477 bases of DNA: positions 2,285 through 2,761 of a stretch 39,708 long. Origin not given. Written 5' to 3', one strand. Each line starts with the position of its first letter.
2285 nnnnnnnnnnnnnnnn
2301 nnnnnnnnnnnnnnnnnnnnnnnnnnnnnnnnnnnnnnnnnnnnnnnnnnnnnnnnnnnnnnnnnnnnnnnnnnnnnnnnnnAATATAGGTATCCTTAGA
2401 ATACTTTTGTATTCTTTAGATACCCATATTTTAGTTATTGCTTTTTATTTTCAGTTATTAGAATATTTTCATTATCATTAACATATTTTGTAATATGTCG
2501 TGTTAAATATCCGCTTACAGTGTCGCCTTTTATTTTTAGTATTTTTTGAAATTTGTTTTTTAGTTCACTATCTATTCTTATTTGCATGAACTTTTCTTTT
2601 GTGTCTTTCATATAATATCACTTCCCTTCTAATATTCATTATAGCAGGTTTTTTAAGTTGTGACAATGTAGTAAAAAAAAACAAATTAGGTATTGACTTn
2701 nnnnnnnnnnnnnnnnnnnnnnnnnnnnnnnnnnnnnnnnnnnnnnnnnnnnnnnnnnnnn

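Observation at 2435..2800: Lambdoid-style genetic switch in a T7-like phage: an unannotated RHH repressor facing the early operon across three palindromic operators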

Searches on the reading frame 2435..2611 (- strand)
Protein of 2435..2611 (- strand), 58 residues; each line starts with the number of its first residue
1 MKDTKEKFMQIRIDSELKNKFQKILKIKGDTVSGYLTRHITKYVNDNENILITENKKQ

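Call 6: search_protein_families(library=pfam, proteins=[window:2435-2611:-], max_evalue=1)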
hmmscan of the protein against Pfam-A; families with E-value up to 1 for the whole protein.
window:2435-2611:- (58 aa): 2 families
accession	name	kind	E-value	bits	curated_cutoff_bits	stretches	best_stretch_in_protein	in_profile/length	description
PF04221.18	RelB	-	0.0044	17.4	22.4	1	7-50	2-44/82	RelB antitoxin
PF10189.15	Ints3_N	-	0.017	14.4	25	1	3-49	213-260/409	Integrator complex subunit 3 N-terminal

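Call 8: search_protein_families(library=phrogs, proteins=[window:2435-2611:-], max_evalue=0.1)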
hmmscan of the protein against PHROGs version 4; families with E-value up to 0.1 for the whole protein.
window:2435-2611:- (58 aa): 7 families
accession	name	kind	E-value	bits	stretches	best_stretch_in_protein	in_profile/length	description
phrog_582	-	transcription regulation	0.00032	21.9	1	2-50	53-101/105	Arc-like repressor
phrog_876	-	transcription regulation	0.0019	18.8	1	3-50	64-111/239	transcriptional repressor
phrog_2737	-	unknown function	0.003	18.5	1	5-37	3-35/86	-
phrog_4085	-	unknown function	0.0035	18.6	1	10-55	4-49/77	-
phrog_15338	-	unknown function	0.0063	17.7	1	10-50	5-44/79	-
phrog_19878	-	unknown function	0.019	16.4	1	10-46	6-42/65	-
phrog_10531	-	unknown function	0.089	14.3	1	2-42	2-42/89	-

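Call 9: search_solved_structures(query=window:2435-2611:-, max_evalue=10, show_alignments=3)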
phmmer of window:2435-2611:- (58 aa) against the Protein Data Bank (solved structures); distinct sequences matched with E-value up to 10: 7.
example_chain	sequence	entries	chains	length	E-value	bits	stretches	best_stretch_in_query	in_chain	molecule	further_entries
2k29_A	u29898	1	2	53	0.35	14.5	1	9-50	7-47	Antitoxin RelB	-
4q2u_A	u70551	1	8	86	0.63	13.8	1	7-45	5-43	Antitoxin DinJ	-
4ml0_A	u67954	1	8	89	0.65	13.7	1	7-45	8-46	Predicted antitoxin of YafQ-DinJ toxin-antitoxin system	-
4fxe_A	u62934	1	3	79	0.88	13.3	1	10-51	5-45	Antitoxin RelB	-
6j9s_A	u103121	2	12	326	1.1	13.1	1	11-51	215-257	L-lactate dehydrogenase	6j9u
3u3g_D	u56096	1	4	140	1.1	13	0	15-54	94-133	Ribonuclease H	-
2p90_A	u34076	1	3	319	1.5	12.6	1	18-45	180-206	Hypothetical protein Cgl1923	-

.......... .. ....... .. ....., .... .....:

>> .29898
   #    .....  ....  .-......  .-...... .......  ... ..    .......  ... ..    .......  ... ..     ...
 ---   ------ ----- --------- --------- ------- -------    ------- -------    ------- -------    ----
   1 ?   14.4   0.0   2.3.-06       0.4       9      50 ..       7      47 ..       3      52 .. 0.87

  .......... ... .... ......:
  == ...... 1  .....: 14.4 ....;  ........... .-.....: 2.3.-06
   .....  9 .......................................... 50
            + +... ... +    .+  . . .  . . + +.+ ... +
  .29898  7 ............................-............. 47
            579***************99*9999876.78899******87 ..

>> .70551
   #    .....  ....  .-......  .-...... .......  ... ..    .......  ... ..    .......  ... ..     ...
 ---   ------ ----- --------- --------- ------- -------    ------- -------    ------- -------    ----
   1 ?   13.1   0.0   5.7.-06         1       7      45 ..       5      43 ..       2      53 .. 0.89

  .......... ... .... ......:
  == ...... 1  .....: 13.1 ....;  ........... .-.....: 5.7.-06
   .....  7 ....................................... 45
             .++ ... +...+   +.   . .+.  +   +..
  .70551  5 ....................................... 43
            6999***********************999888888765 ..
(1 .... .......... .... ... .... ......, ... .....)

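Call 10: find_homologous_proteins(query=window:2435-2611:-, max_evalue=0.01)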
Query window:2435-2611:- (58 aa): 2 proteins with E <= 0.01 among 2 candidates.
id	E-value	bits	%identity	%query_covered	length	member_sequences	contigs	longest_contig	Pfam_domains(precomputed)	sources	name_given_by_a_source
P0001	5.0e-29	115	98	100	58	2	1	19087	-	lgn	-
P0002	3.3e-28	113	98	100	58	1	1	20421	-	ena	-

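Call 12: find_encoding_contigs(protein=P0001, flank=10000)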
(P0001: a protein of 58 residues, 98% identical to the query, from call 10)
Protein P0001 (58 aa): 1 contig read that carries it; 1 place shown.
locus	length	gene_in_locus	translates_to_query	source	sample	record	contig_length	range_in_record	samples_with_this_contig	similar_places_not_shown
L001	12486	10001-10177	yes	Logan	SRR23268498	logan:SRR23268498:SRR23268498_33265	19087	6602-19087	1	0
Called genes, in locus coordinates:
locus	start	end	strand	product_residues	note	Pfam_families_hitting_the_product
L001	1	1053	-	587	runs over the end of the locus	PF13597:NRDD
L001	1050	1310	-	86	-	-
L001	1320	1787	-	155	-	-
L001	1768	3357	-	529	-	PF21268:Helic-prim_T7_N, PF01751:Toprim (weak), PF13155:Toprim_2, PF13662:Toprim_4 (faint), PF03796:DnaB_C, PF13481:AAA_25 (weak)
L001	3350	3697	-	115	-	-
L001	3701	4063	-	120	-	PF05367:Phage_endo_I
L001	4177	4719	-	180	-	-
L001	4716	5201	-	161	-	PF00692:dUTPase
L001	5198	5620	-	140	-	PF11753:DUF3310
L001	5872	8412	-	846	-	PF14700:RPOL_N (faint), PF00940:RNA_pol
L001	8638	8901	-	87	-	-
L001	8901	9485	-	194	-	-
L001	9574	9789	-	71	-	-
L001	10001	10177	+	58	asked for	-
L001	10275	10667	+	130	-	-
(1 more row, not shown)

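Call 13: find_encoding_contigs(protein=P0002, flank=10000)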
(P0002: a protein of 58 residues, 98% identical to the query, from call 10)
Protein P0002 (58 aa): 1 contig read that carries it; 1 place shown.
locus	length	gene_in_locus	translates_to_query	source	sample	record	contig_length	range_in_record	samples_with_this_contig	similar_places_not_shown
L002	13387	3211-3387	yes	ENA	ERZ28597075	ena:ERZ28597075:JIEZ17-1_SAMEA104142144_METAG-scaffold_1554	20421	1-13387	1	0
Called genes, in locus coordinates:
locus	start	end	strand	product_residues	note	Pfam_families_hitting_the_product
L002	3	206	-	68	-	?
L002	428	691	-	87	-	-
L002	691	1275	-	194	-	-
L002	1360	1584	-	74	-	-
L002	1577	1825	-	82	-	-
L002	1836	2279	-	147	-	PF04002:RadC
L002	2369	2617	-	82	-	-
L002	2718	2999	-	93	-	-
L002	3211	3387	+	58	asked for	-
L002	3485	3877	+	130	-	-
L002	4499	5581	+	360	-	PF00589:Phage_integrase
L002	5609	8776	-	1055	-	PF00873:ACR_tran, PF03176:MMPL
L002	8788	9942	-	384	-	PF25917:BSH_RND, PF25944:Beta-barrel_RND, PF25967:RND-MFP_C, PF25989:YknX_C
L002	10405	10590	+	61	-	-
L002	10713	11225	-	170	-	PF09512:ThiW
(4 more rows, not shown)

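Call 14: find_encoding_contigs(protein=window:2435-2611:-, flank=10000)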
Protein window:2435-2611:- (58 aa): 23 contigs read that carry it; 6 places shown.
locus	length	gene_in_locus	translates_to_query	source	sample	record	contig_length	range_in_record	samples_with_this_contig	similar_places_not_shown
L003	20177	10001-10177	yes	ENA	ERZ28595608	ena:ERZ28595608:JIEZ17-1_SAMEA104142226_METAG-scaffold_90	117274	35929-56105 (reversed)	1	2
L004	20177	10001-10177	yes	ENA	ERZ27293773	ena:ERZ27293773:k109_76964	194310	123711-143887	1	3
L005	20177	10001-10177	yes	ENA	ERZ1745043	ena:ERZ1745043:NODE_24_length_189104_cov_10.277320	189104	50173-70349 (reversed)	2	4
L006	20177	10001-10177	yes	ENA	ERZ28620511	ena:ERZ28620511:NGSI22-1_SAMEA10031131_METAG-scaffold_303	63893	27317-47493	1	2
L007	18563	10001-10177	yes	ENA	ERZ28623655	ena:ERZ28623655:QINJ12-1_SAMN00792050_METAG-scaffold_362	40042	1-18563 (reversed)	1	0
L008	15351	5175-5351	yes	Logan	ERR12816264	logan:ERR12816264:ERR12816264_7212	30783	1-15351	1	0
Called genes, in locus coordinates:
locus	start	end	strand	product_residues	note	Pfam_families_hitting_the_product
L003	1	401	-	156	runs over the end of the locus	PF13353:Fer4_12 (faint)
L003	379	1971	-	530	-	PF21268:Helic-prim_T7_N, PF01751:Toprim (weak), PF13155:Toprim_2, PF13662:Toprim_4 (faint), PF03796:DnaB_C, PF13481:AAA_25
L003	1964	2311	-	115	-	-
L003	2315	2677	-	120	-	PF05367:Phage_endo_I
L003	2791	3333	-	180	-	-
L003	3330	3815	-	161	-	PF00692:dUTPase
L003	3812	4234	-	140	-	PF11753:DUF3310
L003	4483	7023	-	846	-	PF14700:RPOL_N (faint), PF00940:RNA_pol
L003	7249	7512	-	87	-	-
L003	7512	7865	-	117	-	-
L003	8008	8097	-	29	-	-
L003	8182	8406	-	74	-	-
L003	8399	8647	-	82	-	-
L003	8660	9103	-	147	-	PF04002:RadC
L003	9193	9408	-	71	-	-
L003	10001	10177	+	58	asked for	-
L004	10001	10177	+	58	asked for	-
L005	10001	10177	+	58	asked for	-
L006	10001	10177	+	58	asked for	-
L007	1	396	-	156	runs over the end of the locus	PF13353:Fer4_12 (faint)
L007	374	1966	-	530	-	PF21268:Helic-prim_T7_N, PF01751:Toprim (weak), PF13155:Toprim_2, PF13662:Toprim_4 (faint), PF03796:DnaB_C, PF13481:AAA_25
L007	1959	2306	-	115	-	-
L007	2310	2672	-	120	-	PF05367:Phage_endo_I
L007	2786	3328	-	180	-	-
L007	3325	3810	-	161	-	PF00692:dUTPase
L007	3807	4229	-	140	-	PF11753:DUF3310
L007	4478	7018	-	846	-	PF14700:RPOL_N (faint), PF00940:RNA_pol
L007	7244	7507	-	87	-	-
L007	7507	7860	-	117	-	-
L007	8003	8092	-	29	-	-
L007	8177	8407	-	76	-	-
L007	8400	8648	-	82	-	-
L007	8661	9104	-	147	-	PF04002:RadC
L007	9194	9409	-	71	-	-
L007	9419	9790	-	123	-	-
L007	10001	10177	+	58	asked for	-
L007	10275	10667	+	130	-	-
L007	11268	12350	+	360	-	PF00589:Phage_integrase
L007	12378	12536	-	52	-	-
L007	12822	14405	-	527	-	PF22530:Terminase-T7_RNaseH-like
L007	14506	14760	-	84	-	PF11123:DNA_Packaging_2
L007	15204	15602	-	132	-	-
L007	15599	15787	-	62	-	-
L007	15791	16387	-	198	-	PF01183:Glyco_hydro_25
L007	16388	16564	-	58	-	-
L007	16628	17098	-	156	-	PF05105:Phage_holin_4_1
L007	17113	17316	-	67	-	PF21825:Sequestin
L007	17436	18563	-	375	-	?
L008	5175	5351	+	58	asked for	-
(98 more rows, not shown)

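Call 26: predict_structure(protein=window:2435-2611:-)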
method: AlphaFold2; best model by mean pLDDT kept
length: 58 residues; sequences in the alignment: 1
mean_pLDDT: 66.5   pTM: 0.36
mean pLDDT of the five models: 66.5, 59.9, 58.0, 57.6, 56.9
residues with pLDDT >= 90: 0; 70-90: 30; 50-70: 21; < 50: 7
segments of 3 or more residues with pLDDT < 50: 1-3, 55-58
pLDDT, mean of each block of 10 residues (from residue 1): 55 75 75 77 67 46
secondary structure, 60 per line:
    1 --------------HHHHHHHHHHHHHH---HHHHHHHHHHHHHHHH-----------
elements in order: H15-28 H32-47

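Call 31: search_protein_representatives(protein=window:2435-2611:-)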
Query: 58 residues. Proteins with E-value up to 0.001 (for the whole library): 19; up to 1e-10: 3; up to 1e-30: 0. The best 19 are listed.
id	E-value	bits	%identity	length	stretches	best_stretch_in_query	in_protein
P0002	1.1e-28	112.5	98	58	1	1-58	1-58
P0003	9.1e-12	59.9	67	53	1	2-49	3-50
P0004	1.4e-11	59.3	70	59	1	3-48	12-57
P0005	4.2e-09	51.6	44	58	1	2-53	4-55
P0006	6.5e-09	51.0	27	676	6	23-50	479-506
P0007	6.7e-08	47.9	52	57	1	4-49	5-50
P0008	1.2e-06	44.0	55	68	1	2-48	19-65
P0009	2.6e-06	43.0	43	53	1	1-51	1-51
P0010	9.7e-06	41.2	49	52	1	1-49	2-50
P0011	1.8e-05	40.3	37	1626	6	23-49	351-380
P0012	1.1e-04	37.9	50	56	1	1-48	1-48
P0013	1.8e-04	37.3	45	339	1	10-53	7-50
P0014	2.1e-04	37.0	53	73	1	2-51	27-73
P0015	2.5e-04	36.8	34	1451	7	22-56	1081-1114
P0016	3.7e-04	36.3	39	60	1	3-56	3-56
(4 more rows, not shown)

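Call 34: find_homologous_proteins(query=A3, max_evalue=0.001)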
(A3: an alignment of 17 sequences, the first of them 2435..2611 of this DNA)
Query A3 (17 sequences) (58 aa, profile of the alignment): 35 proteins with E <= 0.001 among 243 candidates.
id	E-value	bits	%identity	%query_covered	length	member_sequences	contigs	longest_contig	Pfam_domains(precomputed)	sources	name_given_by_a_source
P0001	1.6e-21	93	98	100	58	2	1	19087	-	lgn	-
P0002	6.2e-21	91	98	100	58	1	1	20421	-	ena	-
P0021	9.3e-21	91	52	86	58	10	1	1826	-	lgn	-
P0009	3.8e-20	89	43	88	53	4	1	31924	PF04221.19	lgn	-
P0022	4.5e-18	82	49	78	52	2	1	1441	-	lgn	-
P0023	2.5e-17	80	34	76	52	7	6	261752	PF10723.16,PF01402.28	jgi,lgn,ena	jgi:metal-responsive CopG/Arc/MetJ family transcriptional regulator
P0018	5.1e-17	79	39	71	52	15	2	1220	-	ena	-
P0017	1.2e-16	78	51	67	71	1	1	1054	-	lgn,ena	-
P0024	3.3e-16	76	34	81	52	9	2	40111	PF10723.16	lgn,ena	-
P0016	4.7e-16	76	40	100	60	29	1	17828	-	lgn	-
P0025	5.1e-16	76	33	79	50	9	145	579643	PF10723.16,PF01402.28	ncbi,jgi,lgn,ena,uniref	ncbi:ribbon-helix-helix protein, CopG family [uncultured Megasphaera sp.]|jgi:metal-responsive CopG/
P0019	1.9e-15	74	47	88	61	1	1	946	-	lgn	-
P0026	4.6e-15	73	31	78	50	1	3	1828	PF10723.16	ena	-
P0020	1.3e-14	71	44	71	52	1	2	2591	-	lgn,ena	-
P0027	2.2e-14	70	38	100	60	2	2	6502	-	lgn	-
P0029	6.9e-13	66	30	74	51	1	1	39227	-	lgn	-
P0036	2.0e-11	61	25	76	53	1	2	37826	PF10723.16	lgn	-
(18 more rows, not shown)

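Call 35: search_solved_structures(query=A3, max_evalue=10, show_alignments=3)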
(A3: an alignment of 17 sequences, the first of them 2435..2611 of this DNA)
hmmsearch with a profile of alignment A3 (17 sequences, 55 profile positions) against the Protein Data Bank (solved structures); distinct sequences matched with E-value up to 10: 18.
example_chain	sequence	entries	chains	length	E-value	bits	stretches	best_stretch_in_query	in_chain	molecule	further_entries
2k29_A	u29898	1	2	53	6.2e-05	25.6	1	8-49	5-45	Antitoxin RelB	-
4fxe_A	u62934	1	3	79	0.00025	23.7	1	9-49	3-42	Antitoxin RelB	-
4ml0_A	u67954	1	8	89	0.016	17.9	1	4-43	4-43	Predicted antitoxin of YafQ-DinJ toxin-antitoxin system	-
4q2u_A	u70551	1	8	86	0.026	17.2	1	7-43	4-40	Antitoxin DinJ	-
8pih_A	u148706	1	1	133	0.15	14.8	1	13-37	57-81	Phospholipase A2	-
1poc_A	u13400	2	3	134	0.15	14.8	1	13-37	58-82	PHOSPHOLIPASE A2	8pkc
2k9i_A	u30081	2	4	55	0.41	13.4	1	14-52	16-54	Uncharacterized protein ORF56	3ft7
6gw3_D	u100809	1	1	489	1.5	11.6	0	16-28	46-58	3,5,7-trioxododecanoyl-CoA synthase,3,5,7-trioxododecanoyl-CoA synthase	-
3o19_A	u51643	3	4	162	1.6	11.6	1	16-32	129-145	Prostaglandin-H2 D-isomerase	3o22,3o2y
9wuq_A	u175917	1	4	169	1.7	11.5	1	16-32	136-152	Prostaglandin-H2 D-isomerase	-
2wwp_A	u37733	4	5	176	1.8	11.4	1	16-32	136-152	PROSTAGLANDIN-H2 D-ISOMERASE | Lipocalin-type prostaglandin-D synthase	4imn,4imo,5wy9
6mis_A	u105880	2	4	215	1.9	11.3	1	25-51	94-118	Ananain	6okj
4os8_A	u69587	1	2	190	1.9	11.3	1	16-32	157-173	Prostaglandin-H2 D-isomerase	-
6y6l_A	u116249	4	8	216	1.9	11.3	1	25-51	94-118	Ananain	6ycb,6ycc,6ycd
4os0_A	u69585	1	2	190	1.9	11.3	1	16-32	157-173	Prostaglandin-H2 D-isomerase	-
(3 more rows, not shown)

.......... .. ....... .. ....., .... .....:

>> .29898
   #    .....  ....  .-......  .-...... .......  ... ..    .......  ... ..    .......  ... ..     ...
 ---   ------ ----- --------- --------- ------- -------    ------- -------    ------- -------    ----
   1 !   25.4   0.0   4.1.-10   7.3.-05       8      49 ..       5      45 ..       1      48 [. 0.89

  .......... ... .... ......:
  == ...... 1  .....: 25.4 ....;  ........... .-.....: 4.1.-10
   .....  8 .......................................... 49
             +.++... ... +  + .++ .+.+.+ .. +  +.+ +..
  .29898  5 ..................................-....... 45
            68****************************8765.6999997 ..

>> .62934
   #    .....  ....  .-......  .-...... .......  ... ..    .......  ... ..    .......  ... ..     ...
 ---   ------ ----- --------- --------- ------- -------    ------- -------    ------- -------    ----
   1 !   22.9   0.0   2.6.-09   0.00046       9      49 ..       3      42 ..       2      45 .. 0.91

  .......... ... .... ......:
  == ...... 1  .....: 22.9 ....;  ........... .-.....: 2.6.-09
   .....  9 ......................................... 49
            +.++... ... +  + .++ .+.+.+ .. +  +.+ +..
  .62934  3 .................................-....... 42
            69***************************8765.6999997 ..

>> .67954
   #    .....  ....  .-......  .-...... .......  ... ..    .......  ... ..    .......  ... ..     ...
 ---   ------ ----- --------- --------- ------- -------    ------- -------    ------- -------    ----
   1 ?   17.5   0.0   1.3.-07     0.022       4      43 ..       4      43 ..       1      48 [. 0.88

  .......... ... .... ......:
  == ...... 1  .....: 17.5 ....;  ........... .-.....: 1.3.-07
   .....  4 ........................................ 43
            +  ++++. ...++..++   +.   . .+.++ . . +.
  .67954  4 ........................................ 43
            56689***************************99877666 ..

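Call 38: search_protein_families(library=pfam, alignment_id=A4, max_evalue=0.01)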
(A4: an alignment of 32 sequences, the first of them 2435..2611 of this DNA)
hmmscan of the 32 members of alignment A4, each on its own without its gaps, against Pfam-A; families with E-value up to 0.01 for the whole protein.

A. member 1, window:2435-2611:- (58 aa): 1 family
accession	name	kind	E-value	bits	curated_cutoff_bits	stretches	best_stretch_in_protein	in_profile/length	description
PF04221.18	RelB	-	0.0044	17.4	22.4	1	7-50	2-44/82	RelB antitoxin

B. families by the number of members that match (of 32 scanned): 15 families
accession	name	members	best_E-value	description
PF19807.5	DUF6290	12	3e-05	Family of unknown function (DUF6290)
PF01402.27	RHH_1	10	8.5e-06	Ribbon-helix-helix protein, copG family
PF04221.18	RelB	10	2.3e-05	RelB antitoxin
PF19839.5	RHH_9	8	1e-05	Ribbon-helix-helix protein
PF10723.15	RepB-RCR_reg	7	0.00031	Replication regulatory protein RepB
PF19672.4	DUF6175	3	0.0036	Family of unknown function (DUF6175)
PF12651.13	RHH_3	2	0.0003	Ribbon-helix-helix domain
PF06557.17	DUF1122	2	0.0039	Protein of unknown function (DUF1122)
PF09274.16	ParG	1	0.00054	ParG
PF21983.2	NikA-like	1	0.00063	Mobilization protein NikA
PF03646.20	FlaG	1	0.0013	FlaG protein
PF12441.14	CopG_antitoxin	1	0.0047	CopG antitoxin of type II toxin-antitoxin system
PF23807.1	RHH_10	1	0.0052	Ribbon-helix-helix protein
PF03869.20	Arc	1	0.0076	Arc-like DNA binding domain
PF08418.15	Pol_alpha_B_N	1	0.0082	DNA polymerase alpha subunit B N-terminal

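Call 39: find_encoding_contigs(protein=P0003, flank=6000, max_places=4)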
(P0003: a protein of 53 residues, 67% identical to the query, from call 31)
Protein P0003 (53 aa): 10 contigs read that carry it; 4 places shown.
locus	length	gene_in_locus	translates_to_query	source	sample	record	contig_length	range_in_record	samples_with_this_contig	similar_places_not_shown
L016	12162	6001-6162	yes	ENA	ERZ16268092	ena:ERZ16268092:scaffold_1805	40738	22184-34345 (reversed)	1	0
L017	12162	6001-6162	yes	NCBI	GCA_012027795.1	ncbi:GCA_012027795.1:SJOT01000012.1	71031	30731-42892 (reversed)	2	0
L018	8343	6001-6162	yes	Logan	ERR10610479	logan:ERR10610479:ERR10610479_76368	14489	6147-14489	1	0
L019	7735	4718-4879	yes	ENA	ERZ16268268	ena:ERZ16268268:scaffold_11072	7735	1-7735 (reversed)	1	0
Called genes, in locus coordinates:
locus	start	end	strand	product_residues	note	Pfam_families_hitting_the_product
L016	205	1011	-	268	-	PF08346:AntA, PF03374:ANT (weak)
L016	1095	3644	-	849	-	PF14700:RPOL_N (weak), PF00940:RNA_pol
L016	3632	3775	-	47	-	-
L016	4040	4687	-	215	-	-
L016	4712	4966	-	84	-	-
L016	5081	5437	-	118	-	-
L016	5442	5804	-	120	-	-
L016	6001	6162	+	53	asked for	-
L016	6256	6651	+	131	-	-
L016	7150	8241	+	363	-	PF13102:Phage_int_SAM_5 (faint), PF00589:Phage_integrase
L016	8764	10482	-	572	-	PF22530:Terminase-T7_RNaseH-like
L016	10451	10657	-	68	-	PF11123:DNA_Packaging_2 (weak)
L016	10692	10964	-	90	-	PF05869:Dam (weak)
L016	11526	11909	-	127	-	-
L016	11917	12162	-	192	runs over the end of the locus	PF01183:Glyco_hydro_25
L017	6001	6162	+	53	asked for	-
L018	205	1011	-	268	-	PF08346:AntA, PF03374:ANT (weak)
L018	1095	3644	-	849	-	PF14700:RPOL_N (weak), PF00940:RNA_pol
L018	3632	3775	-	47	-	-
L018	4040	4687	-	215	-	-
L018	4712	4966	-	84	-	-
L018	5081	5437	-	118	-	-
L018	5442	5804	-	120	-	-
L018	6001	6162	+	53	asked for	-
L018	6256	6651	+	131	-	-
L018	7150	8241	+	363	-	PF13102:Phage_int_SAM_5 (faint), PF00589:Phage_integrase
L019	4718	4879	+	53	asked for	-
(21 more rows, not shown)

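Call 40: find_encoding_contigs(protein=P0004, flank=6000, max_places=4)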
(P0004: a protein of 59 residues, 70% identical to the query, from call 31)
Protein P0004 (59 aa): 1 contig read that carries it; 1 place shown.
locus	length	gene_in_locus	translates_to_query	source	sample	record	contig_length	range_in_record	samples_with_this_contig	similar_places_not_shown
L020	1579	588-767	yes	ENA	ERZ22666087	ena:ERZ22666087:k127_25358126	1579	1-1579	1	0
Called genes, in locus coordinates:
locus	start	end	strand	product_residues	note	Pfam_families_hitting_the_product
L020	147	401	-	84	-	-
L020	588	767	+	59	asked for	-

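Call 45: predict_structure(alignment_id=A4)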
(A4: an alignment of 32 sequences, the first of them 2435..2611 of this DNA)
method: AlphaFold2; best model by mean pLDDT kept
length: 58 residues; sequences in the alignment: 32
mean_pLDDT: 90.1   pTM: 0.63
mean pLDDT of the five models: 90.1, 88.4, 88.4, 87.8, 84.7
residues with pLDDT >= 90: 43; 70-90: 10; 50-70: 4; < 50: 1
segments of 3 or more residues with pLDDT < 50: none
pLDDT, mean of each block of 10 residues (from residue 1): 72 96 98 95 95 84
secondary structure, 60 per line:
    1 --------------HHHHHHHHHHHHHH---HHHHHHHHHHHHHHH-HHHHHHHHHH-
elements in order: H15-28 H32-46 H48-57

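Call 48: find_encoding_contigs(protein=P0029, flank=5000, max_places=2)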
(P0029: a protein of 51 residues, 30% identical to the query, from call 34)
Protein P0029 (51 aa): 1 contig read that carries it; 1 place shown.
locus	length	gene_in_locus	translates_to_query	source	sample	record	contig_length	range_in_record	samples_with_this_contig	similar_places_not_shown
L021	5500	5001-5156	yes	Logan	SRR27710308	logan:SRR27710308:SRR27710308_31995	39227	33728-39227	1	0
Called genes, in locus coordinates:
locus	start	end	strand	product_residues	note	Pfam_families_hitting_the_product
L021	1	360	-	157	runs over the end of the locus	PF00692:dUTPase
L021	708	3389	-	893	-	PF14700:RPOL_N (weak), PF00940:RNA_pol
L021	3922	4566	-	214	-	PF10263:SprT-like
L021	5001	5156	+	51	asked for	-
